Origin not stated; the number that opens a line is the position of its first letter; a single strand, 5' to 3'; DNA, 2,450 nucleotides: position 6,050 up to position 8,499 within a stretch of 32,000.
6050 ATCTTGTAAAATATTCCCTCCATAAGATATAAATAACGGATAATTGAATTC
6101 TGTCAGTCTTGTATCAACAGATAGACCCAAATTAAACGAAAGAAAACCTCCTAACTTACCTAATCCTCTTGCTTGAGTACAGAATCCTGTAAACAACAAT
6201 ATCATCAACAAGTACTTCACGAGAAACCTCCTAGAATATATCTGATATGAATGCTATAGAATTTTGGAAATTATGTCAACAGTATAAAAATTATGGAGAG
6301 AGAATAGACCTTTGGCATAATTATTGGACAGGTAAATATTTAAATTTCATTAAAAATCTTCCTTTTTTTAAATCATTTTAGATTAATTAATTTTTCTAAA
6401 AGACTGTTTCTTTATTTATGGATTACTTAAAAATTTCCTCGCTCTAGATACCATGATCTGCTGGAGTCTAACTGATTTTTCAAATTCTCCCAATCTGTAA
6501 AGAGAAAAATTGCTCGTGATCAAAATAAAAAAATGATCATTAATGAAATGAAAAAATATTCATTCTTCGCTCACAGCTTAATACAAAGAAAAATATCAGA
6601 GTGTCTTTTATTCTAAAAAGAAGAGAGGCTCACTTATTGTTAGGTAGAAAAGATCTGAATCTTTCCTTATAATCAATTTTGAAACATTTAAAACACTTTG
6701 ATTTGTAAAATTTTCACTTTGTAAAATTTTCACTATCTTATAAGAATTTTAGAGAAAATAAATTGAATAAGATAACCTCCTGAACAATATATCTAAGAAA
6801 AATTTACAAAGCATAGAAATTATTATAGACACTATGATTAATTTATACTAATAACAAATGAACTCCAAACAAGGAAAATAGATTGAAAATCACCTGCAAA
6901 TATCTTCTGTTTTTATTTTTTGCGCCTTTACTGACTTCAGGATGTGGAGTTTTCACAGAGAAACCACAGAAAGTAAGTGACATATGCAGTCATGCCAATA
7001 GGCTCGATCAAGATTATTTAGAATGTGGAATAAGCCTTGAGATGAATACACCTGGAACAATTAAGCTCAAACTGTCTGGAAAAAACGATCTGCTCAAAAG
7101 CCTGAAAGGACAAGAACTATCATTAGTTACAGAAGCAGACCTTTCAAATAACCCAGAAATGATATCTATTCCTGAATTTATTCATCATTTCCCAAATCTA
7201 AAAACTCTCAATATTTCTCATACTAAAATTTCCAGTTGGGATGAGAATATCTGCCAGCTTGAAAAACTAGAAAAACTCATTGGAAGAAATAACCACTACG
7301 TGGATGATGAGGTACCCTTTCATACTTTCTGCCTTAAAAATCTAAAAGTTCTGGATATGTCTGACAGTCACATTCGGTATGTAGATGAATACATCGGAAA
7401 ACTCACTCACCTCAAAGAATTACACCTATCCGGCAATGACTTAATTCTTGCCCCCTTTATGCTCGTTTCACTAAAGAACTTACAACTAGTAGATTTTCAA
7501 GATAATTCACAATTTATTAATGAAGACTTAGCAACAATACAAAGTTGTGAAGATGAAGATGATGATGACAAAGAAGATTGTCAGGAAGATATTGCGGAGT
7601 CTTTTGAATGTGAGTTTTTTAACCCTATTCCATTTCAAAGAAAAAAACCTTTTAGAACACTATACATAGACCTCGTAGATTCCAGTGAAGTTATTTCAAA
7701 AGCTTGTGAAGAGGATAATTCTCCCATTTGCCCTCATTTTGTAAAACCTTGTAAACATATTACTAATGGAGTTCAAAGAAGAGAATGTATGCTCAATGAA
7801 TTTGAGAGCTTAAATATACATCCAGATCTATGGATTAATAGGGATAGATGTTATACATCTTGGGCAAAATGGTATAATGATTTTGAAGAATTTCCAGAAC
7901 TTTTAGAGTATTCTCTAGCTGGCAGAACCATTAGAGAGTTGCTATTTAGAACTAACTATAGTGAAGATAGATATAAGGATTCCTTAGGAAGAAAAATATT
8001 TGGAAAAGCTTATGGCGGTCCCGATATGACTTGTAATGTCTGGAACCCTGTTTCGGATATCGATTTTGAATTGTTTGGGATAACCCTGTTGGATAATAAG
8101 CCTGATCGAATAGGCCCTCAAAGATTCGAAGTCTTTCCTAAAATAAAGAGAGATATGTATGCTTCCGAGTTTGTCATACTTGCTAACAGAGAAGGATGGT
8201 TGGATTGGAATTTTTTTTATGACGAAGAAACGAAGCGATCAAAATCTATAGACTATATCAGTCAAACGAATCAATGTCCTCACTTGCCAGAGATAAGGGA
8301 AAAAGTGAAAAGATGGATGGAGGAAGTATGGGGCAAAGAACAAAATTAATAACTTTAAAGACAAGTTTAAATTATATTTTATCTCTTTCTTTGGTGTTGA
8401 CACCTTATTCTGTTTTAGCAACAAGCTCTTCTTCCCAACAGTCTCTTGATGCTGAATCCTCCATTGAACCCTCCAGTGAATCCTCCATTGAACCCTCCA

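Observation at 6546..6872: A ~325-nt noncoding leader is duplicated upstream of two different genes of the block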

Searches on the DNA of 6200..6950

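Call 42: search_rna_families(source=window, start=6200, end=6950, threshold=evalue, max_evalue=10)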
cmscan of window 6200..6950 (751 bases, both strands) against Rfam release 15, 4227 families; matches with E-value up to 10: 4.
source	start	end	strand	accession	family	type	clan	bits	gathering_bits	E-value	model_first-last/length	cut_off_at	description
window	6853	6924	-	RF00336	snoJ26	Gene; snRNA; snoRNA; CD-box;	-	20.1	50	1.3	1-147/147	no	Small nucleolar RNA J26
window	6674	6736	-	RF02900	AaHKsRNA82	Gene; sRNA;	-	19.3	51.4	4.1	1-81/81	no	Aggregatibacter sRNA 82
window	6393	6424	+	RF01379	CRISPR-DR66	Gene; CRISPR;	CL00014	18.4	45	2.3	1-37/37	no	CRISPR RNA direct repeat element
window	6246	6288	+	RF04266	mir-9412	Gene; miRNA;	-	17.4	70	2.3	1-64/64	no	mir-9412 microRNA precursor family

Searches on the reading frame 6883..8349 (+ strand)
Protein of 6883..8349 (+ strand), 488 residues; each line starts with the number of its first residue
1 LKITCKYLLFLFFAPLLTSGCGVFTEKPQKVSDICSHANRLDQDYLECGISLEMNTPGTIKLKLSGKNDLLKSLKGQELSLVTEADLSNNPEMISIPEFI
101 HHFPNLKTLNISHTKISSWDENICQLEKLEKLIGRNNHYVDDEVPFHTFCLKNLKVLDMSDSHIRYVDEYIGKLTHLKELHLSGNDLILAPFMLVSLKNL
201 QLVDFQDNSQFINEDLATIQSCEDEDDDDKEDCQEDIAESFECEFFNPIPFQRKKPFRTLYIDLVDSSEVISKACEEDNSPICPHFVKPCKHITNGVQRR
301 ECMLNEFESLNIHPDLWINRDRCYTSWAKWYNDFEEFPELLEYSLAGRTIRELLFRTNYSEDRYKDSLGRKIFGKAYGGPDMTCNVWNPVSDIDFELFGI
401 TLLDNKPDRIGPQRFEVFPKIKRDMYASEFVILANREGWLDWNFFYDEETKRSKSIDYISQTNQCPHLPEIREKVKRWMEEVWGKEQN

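Call 8: search_protein_families(library=pfam, proteins=[window:6883-8349:+], max_evalue=0.01)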
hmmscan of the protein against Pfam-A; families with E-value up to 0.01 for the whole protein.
window:6883-8349:+ (488 aa): 6 families
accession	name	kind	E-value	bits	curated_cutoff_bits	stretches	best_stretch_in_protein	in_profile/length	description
PF12799.13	LRR_4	-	2.6e-12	47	27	3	152-187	1-39/44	Leucine Rich repeats (2 copies)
PF23598.1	LRR_14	-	7.8e-09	35.2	40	1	143-214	61-134/353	Leucine-rich repeat region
PF13855.12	LRR_8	-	4.2e-08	33.3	27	1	148-187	20-61/61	Leucine rich repeat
PF13516.12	LRR_6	-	5.6e-05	23.3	23.4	0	174-187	2-15/24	Leucine Rich repeat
PF00560.39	LRR_1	-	6.8e-05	22.7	20.6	0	105-125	1-22/23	Leucine Rich Repeat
PF24048.1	LRR_NXF1-5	-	0.0067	16.4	30.5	0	86-133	60-110/142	NXF1/2/3/5 leucine-rich repeat domain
